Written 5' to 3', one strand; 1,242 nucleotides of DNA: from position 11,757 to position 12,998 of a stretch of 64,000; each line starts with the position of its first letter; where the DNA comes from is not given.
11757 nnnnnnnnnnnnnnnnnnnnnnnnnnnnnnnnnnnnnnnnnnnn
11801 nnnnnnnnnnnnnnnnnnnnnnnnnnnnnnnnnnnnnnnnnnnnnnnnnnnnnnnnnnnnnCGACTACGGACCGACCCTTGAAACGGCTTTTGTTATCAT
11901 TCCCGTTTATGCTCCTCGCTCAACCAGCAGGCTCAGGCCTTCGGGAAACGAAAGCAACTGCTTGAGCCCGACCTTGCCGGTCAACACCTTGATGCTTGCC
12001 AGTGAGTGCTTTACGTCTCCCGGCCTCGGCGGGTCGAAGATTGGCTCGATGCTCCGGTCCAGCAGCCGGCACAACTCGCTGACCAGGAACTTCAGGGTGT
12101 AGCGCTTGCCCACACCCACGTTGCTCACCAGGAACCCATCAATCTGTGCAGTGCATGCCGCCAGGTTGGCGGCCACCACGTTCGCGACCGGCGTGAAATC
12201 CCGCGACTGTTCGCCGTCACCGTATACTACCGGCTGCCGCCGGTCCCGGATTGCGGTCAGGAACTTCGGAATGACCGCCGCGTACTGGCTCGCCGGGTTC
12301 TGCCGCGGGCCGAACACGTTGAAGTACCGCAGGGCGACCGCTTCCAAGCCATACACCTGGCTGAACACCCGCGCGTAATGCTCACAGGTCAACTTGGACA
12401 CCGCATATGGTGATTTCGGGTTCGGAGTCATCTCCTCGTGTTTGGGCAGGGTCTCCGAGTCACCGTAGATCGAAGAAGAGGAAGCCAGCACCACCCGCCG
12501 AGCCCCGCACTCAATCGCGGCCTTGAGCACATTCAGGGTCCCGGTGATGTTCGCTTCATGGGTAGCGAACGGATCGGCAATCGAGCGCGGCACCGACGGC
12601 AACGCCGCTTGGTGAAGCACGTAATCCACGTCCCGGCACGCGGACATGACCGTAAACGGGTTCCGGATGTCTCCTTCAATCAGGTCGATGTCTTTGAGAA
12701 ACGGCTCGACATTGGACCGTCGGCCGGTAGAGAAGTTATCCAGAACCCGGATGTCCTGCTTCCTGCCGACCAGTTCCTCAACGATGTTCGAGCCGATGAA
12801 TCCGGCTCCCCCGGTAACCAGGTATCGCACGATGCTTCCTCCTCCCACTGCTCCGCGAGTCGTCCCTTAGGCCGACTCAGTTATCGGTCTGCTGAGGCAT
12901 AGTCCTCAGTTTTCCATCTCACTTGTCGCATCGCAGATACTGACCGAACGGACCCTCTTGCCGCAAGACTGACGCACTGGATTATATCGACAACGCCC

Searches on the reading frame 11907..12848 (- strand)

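Call 87: search_protein_families(library=pfam, proteins=[window:11907-12848:-], max_evalue=0.0001)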
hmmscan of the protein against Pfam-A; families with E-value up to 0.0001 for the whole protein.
window:11907-12848:- (313 aa): 7 families
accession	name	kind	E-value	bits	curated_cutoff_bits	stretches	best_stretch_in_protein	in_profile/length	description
PF01370.27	Epimerase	-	5.2e-59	200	20.9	1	10-234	2-227/240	NAD dependent epimerase/dehydratase family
PF16363.11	GDP_Man_Dehyd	-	1.5e-48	166.4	27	1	10-252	1-255/332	GDP-mannose 4,6 dehydratase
PF01073.25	3Beta_HSD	-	4.9e-28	98.4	22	1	10-234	1-231/280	3-beta hydroxysteroid dehydrogenase/isomerase family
PF02719.21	Polysacc_synt_2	-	5.2e-16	59.1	20.2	1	10-262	2-246/293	Polysaccharide biosynthesis protein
PF07993.18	NAD_binding_4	-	1.5e-12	47.7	20.1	1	11-227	1-257/258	Male sterility protein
PF04321.23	RmlD_sub_bind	-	2.9e-09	36.8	27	1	9-183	3-156/287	RmlD substrate binding domain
PF13460.12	NAD_binding_10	-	1.8e-08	34.9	27.2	1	13-160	1-132/184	NAD(P)H-binding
